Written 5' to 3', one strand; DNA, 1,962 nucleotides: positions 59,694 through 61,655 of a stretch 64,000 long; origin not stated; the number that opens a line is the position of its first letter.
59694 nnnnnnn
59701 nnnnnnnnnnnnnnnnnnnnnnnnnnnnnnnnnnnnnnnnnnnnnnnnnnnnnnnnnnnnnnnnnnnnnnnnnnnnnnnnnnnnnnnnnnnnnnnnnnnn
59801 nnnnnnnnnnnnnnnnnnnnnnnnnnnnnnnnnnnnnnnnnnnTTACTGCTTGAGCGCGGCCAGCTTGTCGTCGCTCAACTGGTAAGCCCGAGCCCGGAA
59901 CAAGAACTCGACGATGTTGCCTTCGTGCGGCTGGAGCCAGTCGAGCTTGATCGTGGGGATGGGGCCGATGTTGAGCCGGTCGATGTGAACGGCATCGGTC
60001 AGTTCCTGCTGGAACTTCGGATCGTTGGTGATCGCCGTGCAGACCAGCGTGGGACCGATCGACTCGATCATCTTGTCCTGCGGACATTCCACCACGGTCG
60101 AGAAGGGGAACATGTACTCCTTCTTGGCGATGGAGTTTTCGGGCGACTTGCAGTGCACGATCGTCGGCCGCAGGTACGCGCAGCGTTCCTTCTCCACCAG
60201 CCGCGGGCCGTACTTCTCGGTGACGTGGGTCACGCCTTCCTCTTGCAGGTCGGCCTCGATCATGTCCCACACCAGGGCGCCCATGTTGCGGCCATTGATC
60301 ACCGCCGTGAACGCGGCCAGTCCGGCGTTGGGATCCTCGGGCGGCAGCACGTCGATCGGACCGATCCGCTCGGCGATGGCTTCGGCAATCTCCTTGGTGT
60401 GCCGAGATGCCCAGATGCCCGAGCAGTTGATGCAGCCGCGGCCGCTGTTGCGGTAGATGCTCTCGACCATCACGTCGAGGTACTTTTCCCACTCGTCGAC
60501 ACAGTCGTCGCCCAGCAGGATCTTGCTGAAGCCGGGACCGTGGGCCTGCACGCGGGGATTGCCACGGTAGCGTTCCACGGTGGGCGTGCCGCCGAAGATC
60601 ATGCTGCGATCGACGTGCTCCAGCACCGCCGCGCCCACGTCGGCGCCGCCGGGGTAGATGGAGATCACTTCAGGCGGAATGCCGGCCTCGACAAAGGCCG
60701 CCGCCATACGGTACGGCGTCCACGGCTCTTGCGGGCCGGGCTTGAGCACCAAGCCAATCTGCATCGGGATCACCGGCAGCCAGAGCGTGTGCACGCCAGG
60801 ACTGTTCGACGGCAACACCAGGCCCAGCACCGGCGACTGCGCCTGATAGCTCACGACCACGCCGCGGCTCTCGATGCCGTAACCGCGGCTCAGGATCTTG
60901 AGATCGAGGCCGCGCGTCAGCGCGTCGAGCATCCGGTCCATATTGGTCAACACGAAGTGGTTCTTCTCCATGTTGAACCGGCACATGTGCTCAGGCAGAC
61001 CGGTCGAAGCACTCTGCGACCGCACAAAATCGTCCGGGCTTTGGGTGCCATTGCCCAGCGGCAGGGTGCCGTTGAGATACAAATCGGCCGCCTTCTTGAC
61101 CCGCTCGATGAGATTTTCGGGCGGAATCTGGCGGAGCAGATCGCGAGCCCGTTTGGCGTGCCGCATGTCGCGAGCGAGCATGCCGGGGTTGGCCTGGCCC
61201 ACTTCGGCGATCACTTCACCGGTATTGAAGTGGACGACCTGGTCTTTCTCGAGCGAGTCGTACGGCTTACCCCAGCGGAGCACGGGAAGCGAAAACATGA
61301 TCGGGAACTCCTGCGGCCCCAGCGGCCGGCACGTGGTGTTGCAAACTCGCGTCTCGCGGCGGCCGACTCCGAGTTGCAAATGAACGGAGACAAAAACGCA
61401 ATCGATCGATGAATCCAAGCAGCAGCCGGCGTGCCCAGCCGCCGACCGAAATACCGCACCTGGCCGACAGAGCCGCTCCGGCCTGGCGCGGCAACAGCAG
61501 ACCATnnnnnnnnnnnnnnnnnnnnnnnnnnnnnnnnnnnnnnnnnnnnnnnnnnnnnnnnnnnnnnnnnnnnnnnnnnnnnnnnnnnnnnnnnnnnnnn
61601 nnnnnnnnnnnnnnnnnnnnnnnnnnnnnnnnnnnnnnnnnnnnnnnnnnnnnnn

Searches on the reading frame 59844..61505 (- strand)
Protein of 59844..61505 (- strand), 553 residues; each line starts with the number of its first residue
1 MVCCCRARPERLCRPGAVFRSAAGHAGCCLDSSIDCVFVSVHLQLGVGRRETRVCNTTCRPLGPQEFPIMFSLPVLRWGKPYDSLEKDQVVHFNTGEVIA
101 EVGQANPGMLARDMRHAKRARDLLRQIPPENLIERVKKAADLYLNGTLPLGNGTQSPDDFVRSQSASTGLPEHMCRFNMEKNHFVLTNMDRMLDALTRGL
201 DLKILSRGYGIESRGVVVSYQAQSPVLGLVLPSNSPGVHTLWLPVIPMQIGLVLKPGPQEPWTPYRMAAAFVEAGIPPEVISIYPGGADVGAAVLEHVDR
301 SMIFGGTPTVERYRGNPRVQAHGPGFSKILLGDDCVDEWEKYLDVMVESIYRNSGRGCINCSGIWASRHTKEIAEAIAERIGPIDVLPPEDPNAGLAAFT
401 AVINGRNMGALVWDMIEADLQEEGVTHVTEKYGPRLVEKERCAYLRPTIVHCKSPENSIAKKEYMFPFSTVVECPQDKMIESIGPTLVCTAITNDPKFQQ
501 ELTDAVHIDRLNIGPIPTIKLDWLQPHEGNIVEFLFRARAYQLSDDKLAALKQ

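Call 14: search_protein_families(library=pfam, proteins=[window:59844-61505:-], max_evalue=0.001)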
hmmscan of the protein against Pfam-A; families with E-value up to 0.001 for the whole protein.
window:59844-61505:- (553 aa): 1 family
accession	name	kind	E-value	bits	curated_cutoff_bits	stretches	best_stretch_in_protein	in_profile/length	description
PF00171.27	Aldedh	-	3.9e-22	78.9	23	1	89-476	10-381/461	Aldehyde dehydrogenase family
